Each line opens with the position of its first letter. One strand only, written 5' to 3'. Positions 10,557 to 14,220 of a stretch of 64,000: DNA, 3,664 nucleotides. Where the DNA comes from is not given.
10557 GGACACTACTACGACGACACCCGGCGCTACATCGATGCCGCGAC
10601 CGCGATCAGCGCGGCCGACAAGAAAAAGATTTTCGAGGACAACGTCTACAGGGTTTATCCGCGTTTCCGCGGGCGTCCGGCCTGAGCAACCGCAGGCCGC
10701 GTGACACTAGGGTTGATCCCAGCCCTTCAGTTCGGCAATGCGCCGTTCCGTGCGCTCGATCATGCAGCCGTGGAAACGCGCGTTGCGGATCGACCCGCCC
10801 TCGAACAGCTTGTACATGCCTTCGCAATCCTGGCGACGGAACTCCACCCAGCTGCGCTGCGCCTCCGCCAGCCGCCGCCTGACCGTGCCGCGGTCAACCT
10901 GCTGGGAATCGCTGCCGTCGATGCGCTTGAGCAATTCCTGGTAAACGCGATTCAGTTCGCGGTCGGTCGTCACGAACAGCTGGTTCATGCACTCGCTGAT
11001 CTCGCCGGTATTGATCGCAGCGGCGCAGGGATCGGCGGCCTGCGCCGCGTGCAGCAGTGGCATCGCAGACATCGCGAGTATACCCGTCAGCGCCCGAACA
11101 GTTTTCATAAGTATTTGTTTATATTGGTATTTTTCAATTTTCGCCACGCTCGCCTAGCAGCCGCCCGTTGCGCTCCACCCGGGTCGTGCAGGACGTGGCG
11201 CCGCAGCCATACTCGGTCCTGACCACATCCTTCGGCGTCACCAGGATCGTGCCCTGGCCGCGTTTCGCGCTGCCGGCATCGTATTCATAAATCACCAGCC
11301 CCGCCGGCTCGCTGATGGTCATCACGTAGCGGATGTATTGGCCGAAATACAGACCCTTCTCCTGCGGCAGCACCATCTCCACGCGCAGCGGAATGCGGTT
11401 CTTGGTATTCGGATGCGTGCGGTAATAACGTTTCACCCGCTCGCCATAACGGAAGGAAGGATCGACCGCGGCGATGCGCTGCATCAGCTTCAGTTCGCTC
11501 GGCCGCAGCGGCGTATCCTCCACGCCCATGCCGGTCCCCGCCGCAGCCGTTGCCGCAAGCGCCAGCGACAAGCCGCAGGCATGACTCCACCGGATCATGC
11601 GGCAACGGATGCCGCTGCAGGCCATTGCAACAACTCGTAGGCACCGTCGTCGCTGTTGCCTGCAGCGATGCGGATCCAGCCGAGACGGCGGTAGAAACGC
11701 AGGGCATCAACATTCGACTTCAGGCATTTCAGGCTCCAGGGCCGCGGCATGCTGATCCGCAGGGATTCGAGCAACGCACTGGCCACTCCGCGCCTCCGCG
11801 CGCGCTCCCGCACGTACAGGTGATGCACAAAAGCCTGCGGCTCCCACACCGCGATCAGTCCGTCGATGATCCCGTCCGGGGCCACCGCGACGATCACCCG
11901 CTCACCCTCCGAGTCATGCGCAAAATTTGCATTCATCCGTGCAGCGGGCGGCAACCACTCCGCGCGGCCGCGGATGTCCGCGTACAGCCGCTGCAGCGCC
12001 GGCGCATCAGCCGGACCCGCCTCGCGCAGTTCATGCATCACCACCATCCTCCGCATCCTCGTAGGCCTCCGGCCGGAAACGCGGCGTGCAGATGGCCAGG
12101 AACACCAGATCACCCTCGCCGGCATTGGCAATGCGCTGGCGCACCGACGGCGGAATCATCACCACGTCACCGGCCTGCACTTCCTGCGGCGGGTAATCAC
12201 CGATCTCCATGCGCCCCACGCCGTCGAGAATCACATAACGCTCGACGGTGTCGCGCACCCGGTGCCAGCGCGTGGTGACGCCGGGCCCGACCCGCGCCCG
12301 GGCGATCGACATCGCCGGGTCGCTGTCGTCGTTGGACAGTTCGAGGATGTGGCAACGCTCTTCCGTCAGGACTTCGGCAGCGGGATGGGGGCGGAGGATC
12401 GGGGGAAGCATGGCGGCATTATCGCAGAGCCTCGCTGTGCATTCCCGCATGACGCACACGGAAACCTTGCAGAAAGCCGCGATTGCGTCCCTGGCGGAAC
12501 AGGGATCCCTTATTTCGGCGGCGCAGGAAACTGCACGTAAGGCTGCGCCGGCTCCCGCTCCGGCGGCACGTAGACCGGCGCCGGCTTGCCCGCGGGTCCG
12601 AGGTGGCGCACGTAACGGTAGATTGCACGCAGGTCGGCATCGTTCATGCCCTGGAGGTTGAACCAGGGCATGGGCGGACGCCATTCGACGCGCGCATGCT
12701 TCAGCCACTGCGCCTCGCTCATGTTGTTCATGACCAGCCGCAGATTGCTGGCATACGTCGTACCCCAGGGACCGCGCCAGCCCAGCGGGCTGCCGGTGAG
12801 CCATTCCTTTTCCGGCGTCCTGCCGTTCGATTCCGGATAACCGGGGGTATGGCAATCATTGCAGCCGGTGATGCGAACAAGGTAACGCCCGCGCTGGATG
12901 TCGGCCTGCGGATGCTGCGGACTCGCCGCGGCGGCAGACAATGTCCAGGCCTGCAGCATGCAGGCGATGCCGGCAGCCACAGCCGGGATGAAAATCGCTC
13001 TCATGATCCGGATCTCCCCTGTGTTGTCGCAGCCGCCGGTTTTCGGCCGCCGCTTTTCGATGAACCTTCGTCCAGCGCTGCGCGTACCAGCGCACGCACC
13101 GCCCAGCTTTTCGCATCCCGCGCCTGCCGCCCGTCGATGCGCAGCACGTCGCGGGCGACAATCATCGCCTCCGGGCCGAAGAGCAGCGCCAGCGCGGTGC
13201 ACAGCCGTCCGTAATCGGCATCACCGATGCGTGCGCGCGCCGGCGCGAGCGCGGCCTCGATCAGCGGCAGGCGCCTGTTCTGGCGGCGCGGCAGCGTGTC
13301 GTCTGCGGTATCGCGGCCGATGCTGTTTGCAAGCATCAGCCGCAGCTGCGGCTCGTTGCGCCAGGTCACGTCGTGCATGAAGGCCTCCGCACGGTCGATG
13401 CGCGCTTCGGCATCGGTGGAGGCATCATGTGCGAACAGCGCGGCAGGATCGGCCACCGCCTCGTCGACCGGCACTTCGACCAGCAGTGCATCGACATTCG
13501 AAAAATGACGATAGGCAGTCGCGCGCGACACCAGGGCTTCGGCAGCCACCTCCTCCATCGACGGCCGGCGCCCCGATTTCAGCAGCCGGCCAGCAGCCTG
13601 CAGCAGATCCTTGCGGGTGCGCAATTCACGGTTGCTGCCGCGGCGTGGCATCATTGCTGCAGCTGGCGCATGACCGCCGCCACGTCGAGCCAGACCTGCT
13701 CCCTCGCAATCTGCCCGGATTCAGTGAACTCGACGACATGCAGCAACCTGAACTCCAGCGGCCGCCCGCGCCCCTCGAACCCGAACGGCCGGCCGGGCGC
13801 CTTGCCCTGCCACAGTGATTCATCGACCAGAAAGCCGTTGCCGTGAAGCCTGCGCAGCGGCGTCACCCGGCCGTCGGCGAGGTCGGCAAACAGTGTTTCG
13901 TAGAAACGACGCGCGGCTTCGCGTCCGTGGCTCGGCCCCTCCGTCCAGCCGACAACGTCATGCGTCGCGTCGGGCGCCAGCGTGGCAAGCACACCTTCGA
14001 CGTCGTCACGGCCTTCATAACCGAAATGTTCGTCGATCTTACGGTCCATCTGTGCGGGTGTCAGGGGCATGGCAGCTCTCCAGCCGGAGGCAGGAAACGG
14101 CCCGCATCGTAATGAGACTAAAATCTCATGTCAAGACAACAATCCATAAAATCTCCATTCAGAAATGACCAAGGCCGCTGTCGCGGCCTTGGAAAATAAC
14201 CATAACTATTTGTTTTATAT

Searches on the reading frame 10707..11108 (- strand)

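Call 13: search_protein_families(library=pfam, proteins=[window:10707-11108:-])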
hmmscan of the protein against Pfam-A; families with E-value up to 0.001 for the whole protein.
window:10707-11108:- (133 aa): 2 families
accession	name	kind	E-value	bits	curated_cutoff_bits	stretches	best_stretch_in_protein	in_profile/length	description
PF07007.17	LprI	-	3.3e-22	79.3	22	1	30-127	7-106/106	Lysozyme inhibitor LprI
PF05384.16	DegS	-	0.00054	19.9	27.6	1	36-100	20-84/159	Sensor protein DegS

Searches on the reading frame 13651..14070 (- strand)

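Call 13: search_protein_families(library=pfam, proteins=[window:13651-14070:-])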
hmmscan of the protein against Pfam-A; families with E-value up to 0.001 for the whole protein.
window:13651-14070:- (139 aa): 2 families
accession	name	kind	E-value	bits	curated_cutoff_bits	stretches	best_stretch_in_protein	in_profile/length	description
PF07366.18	SnoaL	-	4.8e-12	46.2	28.4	1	22-137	14-126/126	SnoaL-like polyketide cyclase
PF12680.13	SnoaL_2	-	1.5e-11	45.2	27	1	20-123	9-101/102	SnoaL-like domain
